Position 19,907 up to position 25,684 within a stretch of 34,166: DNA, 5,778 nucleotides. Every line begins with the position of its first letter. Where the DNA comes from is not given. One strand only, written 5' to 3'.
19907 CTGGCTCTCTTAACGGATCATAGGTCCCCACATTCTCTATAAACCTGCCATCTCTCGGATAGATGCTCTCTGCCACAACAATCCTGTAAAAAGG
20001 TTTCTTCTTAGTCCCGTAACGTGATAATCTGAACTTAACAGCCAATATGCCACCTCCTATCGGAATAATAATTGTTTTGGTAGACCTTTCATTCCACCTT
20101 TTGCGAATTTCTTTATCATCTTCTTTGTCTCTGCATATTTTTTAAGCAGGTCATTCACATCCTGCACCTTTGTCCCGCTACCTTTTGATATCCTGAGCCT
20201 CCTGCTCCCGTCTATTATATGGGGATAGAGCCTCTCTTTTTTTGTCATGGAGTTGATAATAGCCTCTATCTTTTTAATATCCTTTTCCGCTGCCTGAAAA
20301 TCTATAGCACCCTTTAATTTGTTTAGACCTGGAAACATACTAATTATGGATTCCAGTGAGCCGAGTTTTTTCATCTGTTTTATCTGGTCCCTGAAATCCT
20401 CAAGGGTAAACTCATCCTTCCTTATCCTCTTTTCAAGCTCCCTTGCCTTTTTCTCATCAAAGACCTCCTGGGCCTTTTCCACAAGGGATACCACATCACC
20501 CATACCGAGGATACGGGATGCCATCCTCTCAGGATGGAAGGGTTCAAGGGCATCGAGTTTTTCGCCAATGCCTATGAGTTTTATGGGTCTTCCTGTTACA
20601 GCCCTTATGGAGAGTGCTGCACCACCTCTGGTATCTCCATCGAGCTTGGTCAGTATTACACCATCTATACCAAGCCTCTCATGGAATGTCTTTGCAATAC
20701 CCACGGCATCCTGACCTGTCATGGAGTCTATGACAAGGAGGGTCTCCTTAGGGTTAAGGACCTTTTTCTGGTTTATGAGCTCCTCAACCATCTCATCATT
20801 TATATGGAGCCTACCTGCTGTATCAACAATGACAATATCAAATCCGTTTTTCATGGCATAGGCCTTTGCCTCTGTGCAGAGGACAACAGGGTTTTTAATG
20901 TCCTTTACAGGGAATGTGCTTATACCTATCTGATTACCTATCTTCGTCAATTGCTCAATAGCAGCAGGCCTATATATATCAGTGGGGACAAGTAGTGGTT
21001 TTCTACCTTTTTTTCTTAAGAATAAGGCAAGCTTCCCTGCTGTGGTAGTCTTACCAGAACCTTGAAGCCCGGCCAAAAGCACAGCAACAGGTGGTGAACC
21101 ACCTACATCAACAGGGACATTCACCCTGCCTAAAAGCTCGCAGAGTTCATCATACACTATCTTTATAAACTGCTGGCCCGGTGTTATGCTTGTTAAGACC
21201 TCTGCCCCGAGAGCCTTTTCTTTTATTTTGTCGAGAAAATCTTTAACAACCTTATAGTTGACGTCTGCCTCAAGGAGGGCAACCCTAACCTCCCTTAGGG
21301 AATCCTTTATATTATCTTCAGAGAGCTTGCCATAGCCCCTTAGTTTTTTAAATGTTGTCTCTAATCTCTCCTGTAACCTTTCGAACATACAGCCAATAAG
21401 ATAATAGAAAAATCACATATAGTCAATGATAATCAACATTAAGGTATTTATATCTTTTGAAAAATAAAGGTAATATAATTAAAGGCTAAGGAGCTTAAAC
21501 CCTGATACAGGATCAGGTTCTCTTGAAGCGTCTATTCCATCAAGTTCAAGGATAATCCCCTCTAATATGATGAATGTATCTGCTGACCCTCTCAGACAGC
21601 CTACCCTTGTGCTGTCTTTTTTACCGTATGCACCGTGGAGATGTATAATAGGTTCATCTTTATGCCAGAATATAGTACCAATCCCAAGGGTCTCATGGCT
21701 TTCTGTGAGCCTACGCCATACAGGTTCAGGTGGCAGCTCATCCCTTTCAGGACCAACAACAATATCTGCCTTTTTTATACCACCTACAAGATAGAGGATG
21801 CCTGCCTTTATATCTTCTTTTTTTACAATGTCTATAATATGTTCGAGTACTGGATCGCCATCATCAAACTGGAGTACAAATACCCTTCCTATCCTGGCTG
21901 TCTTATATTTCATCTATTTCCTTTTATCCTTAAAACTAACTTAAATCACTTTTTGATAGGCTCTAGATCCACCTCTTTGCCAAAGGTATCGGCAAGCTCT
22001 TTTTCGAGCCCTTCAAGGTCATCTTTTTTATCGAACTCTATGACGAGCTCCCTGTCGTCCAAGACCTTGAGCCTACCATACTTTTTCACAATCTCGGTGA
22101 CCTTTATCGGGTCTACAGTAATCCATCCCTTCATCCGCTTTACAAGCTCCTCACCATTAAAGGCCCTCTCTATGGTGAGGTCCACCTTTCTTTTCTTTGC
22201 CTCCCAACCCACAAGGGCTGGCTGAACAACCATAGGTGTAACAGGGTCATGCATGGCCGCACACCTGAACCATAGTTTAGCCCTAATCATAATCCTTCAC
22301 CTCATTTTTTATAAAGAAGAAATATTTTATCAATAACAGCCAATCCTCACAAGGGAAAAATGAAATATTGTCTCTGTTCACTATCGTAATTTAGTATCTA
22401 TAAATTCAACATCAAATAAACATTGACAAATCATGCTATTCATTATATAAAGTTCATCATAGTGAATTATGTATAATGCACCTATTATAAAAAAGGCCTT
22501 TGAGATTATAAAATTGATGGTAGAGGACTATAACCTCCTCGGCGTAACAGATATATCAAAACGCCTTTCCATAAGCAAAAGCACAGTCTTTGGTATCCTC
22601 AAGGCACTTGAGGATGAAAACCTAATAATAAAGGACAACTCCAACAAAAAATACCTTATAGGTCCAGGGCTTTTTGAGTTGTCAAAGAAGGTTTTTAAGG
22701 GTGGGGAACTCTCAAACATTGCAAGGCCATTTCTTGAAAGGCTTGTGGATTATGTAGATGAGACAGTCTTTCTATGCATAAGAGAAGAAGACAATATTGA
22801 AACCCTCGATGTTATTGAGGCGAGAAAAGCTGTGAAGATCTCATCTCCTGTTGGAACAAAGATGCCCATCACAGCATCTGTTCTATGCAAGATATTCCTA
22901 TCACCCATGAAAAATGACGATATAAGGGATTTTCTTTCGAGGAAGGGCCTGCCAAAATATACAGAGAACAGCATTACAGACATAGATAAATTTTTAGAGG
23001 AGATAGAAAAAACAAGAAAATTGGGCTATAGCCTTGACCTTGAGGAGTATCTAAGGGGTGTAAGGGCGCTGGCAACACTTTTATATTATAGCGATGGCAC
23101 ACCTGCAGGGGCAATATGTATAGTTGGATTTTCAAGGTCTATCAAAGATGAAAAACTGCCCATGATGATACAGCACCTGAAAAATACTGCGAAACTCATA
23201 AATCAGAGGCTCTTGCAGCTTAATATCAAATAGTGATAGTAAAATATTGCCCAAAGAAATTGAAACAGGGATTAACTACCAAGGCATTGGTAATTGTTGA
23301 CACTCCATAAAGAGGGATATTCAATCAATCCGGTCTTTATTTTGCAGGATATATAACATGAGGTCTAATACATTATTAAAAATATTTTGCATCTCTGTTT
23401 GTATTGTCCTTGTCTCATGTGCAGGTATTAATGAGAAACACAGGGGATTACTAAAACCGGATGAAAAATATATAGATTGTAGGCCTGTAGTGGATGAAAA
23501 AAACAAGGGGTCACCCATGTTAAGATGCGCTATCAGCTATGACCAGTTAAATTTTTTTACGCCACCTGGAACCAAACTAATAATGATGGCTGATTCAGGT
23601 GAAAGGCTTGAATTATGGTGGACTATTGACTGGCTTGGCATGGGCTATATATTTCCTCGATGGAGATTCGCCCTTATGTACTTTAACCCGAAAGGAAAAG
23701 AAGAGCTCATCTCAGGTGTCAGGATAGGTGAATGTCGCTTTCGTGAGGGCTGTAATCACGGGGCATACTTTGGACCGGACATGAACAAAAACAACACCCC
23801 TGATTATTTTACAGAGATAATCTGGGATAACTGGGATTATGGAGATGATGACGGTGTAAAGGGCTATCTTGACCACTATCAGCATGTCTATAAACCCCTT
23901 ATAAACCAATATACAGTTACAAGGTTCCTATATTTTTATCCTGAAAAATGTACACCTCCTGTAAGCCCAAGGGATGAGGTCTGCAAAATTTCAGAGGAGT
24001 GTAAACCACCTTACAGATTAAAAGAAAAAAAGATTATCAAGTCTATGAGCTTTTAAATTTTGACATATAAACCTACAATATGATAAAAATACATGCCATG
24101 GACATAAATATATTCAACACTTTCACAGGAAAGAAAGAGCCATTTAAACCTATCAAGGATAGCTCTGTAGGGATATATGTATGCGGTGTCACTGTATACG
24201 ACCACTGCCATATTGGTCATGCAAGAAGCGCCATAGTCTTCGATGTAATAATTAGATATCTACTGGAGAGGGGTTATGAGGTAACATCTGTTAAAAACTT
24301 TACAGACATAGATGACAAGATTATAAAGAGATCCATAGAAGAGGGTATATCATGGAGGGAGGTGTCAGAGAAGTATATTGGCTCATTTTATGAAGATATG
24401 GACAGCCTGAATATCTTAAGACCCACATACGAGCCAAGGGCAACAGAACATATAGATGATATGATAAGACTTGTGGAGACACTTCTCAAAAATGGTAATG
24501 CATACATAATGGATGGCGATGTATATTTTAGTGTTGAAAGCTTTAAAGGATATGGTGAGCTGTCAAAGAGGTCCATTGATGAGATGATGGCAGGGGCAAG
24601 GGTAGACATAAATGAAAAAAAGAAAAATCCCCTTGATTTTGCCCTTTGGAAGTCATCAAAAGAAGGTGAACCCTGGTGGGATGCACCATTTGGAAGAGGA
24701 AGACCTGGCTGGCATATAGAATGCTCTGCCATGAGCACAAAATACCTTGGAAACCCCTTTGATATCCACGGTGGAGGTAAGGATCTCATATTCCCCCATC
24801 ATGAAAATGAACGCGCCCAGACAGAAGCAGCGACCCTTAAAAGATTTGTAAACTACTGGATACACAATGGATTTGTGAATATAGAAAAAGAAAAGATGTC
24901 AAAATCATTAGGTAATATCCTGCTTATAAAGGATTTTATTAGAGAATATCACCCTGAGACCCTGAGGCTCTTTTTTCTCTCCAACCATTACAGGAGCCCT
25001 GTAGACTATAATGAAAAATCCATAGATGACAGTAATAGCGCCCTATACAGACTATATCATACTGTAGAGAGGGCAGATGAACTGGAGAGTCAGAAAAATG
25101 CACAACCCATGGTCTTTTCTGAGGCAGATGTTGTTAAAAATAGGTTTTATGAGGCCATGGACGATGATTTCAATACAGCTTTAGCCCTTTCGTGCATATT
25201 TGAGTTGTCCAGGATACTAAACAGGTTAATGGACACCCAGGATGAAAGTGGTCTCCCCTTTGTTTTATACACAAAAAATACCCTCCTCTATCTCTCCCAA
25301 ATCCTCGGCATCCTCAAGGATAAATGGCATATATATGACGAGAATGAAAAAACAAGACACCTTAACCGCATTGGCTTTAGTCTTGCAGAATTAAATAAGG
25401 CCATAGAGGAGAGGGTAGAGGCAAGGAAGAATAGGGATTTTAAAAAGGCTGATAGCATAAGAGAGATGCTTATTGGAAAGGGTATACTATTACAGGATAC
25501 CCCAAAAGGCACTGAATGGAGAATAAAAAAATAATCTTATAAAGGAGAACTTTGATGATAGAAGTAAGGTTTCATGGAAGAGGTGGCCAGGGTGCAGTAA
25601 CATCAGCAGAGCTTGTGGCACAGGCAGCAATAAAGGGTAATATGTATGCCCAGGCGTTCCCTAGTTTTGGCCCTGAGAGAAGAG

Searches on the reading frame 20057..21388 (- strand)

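Call 13: search_protein_families(library=pfam, proteins=[window:20057-21388:-], max_evalue=0.001)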
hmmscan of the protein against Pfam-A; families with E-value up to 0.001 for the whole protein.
window:20057-21388:- (443 aa): 6 families
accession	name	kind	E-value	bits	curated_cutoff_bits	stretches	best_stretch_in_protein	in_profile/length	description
PF00448.28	SRP54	-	9.5e-71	237.9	22.7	1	101-295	2-196/196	SRP54-type protein, GTPase domain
PF02978.25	SRP_SPB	-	3.7e-34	117.4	27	1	326-425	1-91/91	Signal peptide binding domain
PF02881.24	SRP54_N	-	1.7e-23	83.1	22.4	1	5-82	1-75/75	SRP54-type protein, helical bundle domain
PF06414.18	Zeta_toxin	-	3e-05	24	22.3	1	99-190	15-103/199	Zeta toxin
PF01656.29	CbiA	-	0.00012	22.5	25.4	1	110-254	9-88/125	CobQ/CobB/MinD/ParA nucleotide binding domain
PF13614.12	AAA_31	-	0.00026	21.4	27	0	110-138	12-40/177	AAA domain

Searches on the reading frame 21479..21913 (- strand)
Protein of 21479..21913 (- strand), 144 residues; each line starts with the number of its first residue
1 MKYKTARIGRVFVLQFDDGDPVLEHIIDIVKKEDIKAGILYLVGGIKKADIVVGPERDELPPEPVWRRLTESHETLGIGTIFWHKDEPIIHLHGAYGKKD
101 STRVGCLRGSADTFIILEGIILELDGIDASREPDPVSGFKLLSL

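Call 13: search_protein_families(library=pfam, proteins=[window:21479-21913:-], max_evalue=0.001)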
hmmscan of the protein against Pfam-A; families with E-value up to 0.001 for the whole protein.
window:21479-21913:- (144 aa): 1 family
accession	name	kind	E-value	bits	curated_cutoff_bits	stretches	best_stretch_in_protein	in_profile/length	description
PF03479.20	PCC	-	9e-17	61.9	25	1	10-125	1-116/117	Plants and Prokaryotes Conserved (PCC) domain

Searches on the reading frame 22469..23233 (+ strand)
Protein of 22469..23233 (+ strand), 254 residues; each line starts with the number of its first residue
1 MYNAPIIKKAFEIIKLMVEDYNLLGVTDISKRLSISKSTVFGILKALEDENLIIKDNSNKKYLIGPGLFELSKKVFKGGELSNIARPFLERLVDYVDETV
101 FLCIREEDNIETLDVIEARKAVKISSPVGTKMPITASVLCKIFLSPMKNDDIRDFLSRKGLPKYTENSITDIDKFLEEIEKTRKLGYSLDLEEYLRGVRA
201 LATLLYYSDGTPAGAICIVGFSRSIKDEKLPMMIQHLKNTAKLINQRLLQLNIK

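Call 13: search_protein_families(library=pfam, proteins=[window:22469-23233:+], max_evalue=0.001)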
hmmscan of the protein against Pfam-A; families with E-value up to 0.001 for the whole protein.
window:22469-23233:+ (254 aa): 7 families
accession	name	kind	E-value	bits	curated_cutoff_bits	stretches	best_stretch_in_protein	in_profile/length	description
PF01614.24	IclR_C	-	1.8e-32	112.8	24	1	79-244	7-172/174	Bacterial transcriptional regulator IclR C-terminal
PF09339.16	HTH_IclR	-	7.1e-07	29.4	22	1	8-53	3-48/52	IclR helix-turn-helix domain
PF01047.28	MarR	-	8e-06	26.1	24.6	1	24-55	18-49/59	MarR family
PF01022.26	HTH_5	-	0.00035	20.8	22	1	12-55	6-47/47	Bacterial regulatory protein, arsR family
PF13412.12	HTH_24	-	0.00039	20.4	21.9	1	11-53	6-47/48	Winged helix-turn-helix DNA-binding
PF12802.13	MarR_2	-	0.00073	20.1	27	0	26-55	23-52/61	MarR family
PF01978.25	TrmB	-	0.00077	19.7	25.6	0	25-61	24-60/68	Sugar-specific transcriptional regulator TrmB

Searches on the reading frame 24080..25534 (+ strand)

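Call 13: search_protein_families(library=pfam, proteins=[window:24080-25534:+], max_evalue=0.001)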
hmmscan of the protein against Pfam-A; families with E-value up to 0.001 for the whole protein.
window:24080-25534:+ (484 aa): 6 families
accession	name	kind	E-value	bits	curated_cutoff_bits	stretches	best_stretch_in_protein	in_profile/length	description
PF01406.26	tRNA-synt_1e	-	7.6e-136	452.8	27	1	22-318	2-299/301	tRNA synthetases class I (C) catalytic domain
PF09190.17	DALR_2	-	4e-15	56.6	22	1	355-413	1-57/57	DALR domain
PF09334.17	tRNA-synt_1g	-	1.2e-14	54.3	20.1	2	41-152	12-124/391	tRNA synthetases class I (M)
PF01921.24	tRNA-synt_1f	-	8.2e-09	35.3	27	1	266-339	275-349/360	tRNA synthetases class I (K)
PF00133.28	tRNA-synt_1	-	3.8e-06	26.3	22.7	0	261-304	363-407/414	tRNA synthetases class I (I, L, M and V)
PF23493.1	CysS_C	-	0.00011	22.6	23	1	436-481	6-51/51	Cysteinyl-tRNA ligase anticodon binding domain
